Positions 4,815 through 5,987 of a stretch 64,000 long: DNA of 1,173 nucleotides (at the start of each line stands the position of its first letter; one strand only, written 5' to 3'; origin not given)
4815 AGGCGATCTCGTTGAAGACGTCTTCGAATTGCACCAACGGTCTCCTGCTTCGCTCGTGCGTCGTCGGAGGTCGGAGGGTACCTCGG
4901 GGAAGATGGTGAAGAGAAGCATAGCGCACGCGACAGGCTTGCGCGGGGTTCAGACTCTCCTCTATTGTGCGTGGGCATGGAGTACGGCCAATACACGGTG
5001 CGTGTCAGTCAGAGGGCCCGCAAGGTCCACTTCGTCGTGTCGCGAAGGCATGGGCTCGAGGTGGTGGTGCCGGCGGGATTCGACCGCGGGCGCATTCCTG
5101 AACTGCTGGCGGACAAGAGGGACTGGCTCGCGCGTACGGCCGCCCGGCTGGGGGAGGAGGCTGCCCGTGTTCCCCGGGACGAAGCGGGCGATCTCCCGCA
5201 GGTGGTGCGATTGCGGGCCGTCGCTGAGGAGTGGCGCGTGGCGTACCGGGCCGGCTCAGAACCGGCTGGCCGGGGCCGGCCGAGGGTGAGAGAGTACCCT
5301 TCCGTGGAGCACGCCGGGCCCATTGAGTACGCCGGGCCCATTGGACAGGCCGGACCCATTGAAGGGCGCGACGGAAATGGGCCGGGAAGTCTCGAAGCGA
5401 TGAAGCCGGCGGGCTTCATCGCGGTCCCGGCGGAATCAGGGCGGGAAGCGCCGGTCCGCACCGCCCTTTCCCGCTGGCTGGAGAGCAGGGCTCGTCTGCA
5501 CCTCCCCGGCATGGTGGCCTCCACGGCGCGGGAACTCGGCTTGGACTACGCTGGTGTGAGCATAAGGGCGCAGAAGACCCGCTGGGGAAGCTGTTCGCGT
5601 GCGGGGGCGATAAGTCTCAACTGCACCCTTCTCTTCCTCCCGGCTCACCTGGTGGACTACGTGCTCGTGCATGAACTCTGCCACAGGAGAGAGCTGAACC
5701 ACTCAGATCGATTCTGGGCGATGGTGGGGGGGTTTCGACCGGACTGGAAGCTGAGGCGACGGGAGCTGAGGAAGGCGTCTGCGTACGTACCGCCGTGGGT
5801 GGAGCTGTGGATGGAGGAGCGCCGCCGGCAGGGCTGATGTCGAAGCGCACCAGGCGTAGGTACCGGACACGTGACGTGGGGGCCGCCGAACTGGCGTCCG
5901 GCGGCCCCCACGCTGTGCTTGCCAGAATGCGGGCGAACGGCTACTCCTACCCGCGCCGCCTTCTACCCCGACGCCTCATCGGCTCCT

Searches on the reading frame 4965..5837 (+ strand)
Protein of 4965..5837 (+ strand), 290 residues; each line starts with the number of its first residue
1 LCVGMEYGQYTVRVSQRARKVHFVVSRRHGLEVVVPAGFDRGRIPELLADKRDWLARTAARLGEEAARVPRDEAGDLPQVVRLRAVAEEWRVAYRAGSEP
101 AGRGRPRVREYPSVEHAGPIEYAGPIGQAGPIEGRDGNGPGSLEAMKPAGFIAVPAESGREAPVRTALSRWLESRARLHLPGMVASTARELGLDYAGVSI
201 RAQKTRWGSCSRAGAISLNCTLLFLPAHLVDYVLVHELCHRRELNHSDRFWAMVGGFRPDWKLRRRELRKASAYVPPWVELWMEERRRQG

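Call 36: search_protein_families(library=pfam, proteins=[window:4965-5837:+], max_evalue=0.00001)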
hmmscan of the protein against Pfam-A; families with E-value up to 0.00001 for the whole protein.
window:4965-5837:+ (290 aa): 1 family
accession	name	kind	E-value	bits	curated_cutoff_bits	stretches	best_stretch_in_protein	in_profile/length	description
PF01863.23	YgjP-like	-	1.3e-45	156.4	26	1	154-270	90-206/207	YgjP-like, metallopeptidase domain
